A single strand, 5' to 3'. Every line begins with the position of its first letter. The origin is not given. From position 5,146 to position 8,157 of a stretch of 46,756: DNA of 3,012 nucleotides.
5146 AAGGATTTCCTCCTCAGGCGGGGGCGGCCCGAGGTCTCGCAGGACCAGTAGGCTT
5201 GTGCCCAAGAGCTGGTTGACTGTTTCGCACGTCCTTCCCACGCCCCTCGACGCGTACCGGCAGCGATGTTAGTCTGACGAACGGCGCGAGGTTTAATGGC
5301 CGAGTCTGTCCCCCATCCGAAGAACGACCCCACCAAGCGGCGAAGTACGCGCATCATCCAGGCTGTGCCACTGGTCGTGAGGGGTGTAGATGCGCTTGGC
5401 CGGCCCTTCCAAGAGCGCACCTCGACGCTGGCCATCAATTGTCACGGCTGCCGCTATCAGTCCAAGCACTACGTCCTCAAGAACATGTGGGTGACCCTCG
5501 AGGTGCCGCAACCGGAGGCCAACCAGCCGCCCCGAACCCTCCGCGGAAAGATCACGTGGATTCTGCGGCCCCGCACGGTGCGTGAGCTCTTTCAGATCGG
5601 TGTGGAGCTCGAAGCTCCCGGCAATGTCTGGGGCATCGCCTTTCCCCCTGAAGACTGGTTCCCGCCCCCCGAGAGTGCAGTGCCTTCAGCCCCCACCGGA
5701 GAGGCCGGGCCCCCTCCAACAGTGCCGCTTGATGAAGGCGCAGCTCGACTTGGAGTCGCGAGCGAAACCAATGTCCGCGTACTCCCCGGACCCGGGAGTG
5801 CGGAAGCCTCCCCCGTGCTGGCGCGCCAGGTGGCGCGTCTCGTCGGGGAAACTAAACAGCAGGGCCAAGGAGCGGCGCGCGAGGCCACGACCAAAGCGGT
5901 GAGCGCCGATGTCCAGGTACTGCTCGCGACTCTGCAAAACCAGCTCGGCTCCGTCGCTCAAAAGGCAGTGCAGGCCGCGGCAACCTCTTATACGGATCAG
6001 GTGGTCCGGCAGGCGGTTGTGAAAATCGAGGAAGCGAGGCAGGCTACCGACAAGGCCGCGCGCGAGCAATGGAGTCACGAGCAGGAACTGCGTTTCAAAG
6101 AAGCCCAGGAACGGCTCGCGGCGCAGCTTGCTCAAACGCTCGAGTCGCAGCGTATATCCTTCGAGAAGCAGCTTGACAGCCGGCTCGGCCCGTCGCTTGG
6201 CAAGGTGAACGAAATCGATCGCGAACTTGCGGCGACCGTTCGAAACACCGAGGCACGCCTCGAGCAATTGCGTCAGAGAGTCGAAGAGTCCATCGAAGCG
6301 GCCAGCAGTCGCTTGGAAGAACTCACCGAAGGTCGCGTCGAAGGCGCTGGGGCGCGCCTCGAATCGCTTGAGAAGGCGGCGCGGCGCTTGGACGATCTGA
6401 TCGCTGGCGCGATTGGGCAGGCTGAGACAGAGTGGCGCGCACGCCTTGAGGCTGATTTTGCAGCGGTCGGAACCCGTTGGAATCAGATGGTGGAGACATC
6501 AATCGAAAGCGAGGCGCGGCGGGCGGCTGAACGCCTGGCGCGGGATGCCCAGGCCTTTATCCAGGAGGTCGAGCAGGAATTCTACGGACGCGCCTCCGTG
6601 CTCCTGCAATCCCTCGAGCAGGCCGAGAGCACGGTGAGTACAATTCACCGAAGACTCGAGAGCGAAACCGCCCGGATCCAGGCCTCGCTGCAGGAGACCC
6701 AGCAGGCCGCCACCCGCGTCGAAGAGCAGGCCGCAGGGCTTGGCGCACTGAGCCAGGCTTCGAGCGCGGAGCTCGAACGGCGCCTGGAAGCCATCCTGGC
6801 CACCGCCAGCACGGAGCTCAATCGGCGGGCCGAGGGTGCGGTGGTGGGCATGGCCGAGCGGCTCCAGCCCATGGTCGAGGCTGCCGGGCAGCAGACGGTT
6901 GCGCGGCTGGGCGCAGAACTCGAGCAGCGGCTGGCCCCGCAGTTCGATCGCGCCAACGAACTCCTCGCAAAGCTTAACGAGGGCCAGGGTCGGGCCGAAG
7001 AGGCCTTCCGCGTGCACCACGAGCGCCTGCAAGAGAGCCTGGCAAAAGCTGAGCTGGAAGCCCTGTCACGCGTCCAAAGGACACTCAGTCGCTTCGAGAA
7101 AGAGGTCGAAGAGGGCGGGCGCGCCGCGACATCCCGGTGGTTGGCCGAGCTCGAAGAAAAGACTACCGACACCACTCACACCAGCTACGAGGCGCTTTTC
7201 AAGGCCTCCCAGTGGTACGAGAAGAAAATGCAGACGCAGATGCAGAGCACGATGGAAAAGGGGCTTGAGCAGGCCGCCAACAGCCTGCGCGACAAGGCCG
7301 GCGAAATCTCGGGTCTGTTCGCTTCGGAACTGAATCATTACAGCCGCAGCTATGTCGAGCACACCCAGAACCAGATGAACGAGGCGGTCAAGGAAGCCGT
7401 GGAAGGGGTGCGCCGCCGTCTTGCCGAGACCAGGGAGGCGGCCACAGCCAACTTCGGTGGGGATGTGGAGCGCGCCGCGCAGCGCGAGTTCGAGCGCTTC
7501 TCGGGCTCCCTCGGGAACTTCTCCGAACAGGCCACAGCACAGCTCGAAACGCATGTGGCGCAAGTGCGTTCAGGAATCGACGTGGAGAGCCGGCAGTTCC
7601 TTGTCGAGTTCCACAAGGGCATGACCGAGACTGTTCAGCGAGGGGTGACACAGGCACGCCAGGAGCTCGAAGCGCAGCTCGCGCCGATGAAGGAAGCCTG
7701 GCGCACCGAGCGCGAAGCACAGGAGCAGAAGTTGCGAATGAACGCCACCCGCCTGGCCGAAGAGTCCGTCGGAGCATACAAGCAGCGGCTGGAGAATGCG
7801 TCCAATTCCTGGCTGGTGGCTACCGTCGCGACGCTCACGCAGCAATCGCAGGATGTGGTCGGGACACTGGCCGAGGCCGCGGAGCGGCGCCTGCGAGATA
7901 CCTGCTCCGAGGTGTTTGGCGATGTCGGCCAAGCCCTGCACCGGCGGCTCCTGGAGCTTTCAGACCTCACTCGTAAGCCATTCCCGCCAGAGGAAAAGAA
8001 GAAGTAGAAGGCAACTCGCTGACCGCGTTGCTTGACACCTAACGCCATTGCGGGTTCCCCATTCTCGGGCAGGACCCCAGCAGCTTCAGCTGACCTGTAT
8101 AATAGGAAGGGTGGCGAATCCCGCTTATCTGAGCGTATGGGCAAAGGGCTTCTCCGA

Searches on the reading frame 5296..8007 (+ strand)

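Call 9: search_protein_families(library=pfam, proteins=[window:5296-8007:+])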
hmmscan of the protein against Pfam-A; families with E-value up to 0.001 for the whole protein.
window:5296-8007:+ (903 aa): 1 family
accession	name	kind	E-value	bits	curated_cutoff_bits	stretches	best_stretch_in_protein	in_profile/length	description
PF01442.23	Apolipoprotein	-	7.1e-11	42.6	90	1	616-759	13-161/190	Apolipoprotein A1/A4/E domain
